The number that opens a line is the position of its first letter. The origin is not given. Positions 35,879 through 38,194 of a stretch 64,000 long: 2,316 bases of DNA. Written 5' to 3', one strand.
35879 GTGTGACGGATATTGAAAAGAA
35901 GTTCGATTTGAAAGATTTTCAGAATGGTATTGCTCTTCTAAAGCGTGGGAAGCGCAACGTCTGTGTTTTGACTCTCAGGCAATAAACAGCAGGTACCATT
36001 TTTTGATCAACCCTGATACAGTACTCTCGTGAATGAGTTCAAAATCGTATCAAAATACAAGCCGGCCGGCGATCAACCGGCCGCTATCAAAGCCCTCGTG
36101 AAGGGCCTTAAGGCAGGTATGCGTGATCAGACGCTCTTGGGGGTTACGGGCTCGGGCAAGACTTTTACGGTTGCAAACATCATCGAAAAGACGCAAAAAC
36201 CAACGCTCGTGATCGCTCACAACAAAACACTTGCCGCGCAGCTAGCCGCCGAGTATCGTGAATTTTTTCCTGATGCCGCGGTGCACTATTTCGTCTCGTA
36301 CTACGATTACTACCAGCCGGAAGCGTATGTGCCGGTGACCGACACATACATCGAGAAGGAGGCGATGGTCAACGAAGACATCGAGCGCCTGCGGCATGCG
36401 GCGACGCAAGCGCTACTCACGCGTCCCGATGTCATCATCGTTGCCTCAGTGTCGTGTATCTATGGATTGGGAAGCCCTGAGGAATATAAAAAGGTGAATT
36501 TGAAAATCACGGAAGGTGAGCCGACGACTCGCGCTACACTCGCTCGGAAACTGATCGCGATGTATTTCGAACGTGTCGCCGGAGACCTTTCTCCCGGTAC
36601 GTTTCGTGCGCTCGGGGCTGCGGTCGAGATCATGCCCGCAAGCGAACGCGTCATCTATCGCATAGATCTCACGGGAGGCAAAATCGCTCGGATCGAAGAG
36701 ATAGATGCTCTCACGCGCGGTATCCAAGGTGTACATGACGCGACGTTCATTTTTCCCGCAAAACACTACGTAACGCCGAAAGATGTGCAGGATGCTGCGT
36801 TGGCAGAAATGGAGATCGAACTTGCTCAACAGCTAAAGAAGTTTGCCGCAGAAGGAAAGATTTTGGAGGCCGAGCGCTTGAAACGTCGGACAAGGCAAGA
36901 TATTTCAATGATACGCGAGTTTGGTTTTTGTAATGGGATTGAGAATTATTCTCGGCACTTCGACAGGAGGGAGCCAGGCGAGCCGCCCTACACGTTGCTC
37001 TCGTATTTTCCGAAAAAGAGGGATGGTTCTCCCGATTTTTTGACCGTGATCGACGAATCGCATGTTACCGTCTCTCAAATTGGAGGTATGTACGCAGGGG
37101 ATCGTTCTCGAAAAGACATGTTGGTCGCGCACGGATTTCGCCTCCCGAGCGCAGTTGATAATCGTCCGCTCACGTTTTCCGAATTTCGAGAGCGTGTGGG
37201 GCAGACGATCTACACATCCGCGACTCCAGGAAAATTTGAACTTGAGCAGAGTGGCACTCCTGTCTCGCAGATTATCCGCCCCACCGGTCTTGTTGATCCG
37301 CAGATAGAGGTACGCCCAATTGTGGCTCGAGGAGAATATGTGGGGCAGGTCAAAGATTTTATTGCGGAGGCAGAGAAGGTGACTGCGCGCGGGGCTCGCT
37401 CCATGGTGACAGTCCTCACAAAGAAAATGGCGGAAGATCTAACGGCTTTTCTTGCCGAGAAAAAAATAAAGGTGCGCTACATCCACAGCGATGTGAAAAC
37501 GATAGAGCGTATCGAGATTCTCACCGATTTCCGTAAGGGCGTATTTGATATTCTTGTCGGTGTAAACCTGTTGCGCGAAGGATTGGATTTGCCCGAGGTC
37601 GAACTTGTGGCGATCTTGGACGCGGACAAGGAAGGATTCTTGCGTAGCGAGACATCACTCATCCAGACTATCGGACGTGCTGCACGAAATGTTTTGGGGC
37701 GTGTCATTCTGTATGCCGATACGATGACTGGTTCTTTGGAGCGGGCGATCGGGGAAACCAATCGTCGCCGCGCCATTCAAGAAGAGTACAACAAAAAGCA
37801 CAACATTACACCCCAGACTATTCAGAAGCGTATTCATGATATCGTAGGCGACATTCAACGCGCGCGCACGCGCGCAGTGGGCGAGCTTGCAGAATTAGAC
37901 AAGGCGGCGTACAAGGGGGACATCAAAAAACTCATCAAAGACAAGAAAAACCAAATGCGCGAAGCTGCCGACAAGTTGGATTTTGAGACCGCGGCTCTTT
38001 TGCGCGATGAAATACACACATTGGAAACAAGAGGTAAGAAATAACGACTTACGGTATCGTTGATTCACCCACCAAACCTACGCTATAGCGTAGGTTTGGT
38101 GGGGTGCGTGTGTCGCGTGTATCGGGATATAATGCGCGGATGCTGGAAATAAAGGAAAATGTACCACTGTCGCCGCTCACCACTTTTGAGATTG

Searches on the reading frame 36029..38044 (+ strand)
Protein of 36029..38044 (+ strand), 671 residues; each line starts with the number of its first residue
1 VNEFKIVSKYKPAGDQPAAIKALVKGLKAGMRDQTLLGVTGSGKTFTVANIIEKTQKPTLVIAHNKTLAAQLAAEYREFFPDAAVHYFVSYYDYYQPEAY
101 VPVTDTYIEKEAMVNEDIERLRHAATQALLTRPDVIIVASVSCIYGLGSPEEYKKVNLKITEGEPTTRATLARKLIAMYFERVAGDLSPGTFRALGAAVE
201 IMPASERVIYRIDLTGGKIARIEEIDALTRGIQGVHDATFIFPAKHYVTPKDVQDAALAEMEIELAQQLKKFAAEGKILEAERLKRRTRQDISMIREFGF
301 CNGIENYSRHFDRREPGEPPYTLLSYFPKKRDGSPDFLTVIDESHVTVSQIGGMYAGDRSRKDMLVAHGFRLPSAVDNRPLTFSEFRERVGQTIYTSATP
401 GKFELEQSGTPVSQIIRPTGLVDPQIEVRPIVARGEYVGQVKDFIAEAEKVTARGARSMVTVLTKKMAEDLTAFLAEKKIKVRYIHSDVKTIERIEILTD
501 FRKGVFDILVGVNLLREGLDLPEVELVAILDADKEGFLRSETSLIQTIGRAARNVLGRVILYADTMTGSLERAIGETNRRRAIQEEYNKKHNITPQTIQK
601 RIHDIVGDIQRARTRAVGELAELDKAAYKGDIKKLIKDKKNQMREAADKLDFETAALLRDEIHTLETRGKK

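Call 51: search_protein_families(library=pfam, proteins=[window:36029-38044:+], max_evalue=0.0001)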
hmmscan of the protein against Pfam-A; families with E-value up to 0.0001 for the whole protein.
window:36029-38044:+ (671 aa): 6 families
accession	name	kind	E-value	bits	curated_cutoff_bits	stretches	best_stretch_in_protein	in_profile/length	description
PF12344.14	UvrB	-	2.5e-22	78.9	27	1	561-602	1-42/43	Ultra-violet resistance protein B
PF00271.37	Helicase_C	-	1.8e-21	76.9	23.5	1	452-554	12-109/110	Helicase conserved C-terminal domain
PF17757.6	UvrB_inter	-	6.1e-18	65.2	22.9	1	158-247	1-91/91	UvrB interaction domain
PF04851.21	ResIII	-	7.9e-12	45.8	22.5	1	11-84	3-81/164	Type III restriction enzyme, res subunit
PF02151.25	UVR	-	2e-08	34.1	21.5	1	633-666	1-34/36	UvrB/uvrC motif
PF00270.35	DEAD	-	7.3e-05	23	26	0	16-86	4-77/167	DEAD/DEAH box helicase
